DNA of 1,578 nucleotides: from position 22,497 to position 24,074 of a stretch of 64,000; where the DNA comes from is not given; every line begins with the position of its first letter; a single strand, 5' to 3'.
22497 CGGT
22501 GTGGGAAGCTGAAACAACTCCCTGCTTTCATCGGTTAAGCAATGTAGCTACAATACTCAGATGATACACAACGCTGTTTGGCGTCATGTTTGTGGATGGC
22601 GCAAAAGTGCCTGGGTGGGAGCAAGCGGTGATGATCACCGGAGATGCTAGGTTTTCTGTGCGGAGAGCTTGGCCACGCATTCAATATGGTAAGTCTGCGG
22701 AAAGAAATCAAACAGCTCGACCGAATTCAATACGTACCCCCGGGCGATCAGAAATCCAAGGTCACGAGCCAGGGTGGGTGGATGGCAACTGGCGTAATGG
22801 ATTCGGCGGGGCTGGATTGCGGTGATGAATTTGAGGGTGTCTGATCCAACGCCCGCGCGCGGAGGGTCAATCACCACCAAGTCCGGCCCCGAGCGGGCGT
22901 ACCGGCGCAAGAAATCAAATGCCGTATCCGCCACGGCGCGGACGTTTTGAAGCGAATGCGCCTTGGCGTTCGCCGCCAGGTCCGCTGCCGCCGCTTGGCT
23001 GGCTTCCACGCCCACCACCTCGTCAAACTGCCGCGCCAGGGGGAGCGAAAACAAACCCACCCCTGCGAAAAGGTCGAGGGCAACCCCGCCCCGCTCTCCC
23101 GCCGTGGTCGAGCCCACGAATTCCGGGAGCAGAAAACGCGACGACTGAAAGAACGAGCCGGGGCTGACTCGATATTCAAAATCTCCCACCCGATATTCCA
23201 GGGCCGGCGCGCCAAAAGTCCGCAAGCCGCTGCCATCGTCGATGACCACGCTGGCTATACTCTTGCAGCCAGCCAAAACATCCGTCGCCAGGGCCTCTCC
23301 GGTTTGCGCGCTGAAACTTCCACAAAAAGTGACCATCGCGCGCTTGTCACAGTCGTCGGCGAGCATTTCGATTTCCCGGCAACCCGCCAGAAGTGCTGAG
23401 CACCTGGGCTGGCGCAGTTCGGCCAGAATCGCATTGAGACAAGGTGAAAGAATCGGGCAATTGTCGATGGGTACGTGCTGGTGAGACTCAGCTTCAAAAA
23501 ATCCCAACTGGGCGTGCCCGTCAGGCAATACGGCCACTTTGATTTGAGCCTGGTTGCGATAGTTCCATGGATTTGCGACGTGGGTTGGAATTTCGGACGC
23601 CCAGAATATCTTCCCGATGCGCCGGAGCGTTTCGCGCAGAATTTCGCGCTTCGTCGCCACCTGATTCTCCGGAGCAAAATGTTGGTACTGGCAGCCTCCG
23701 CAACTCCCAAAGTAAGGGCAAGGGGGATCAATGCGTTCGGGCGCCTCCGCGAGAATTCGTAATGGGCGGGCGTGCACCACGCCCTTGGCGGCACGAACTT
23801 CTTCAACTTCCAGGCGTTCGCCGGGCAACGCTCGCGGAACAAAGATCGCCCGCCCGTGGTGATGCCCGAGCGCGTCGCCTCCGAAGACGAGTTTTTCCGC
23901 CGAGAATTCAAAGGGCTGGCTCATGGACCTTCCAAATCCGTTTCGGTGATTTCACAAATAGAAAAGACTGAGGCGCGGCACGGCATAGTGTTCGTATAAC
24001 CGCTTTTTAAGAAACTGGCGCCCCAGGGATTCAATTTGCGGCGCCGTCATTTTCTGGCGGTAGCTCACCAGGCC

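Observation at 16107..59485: A small shared vocabulary of intergenic words recurs at distant loci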

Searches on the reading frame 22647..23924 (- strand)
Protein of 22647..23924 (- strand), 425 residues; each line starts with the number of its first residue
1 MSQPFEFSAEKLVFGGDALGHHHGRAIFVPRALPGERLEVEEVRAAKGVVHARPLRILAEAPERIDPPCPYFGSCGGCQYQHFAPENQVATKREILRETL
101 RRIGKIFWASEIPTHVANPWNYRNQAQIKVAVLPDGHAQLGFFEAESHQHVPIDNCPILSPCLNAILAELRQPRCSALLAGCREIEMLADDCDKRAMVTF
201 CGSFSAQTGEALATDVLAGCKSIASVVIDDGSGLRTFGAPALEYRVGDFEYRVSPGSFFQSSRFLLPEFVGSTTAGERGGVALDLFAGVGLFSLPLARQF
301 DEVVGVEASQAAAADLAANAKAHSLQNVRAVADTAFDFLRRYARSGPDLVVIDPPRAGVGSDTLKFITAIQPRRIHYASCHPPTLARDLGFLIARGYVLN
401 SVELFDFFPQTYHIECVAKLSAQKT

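Call 10: search_protein_families(library=pfam, proteins=[window:22647-23924:-])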
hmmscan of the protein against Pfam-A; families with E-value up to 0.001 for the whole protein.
window:22647-23924:- (425 aa): 6 families
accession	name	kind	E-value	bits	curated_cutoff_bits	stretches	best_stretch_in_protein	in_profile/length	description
PF05958.17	tRNA_U5-meth_tr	-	1.5e-19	70.6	23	1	249-420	170-354/357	tRNA (Uracil-5-)-methyltransferase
PF03602.21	Cons_hypoth95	-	4.5e-07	30.2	24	1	280-357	43-124/182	Conserved hypothetical protein 95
PF02475.24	TRM5-TYW2_MTfase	-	0.00015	22.2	28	1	277-329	35-89/164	TRM5/TYW2 methyltransferase domain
PF09445.16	Methyltransf_15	-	0.00015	21.9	22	1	281-360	3-85/165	RNA cap guanine-N2 methyltransferase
PF05175.20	MTS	-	0.00022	21.4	23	1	261-355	19-107/170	Methyltransferase small domain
PF13649.12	Methyltransf_25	-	0.00028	22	27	1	283-338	2-58/97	Methyltransferase domain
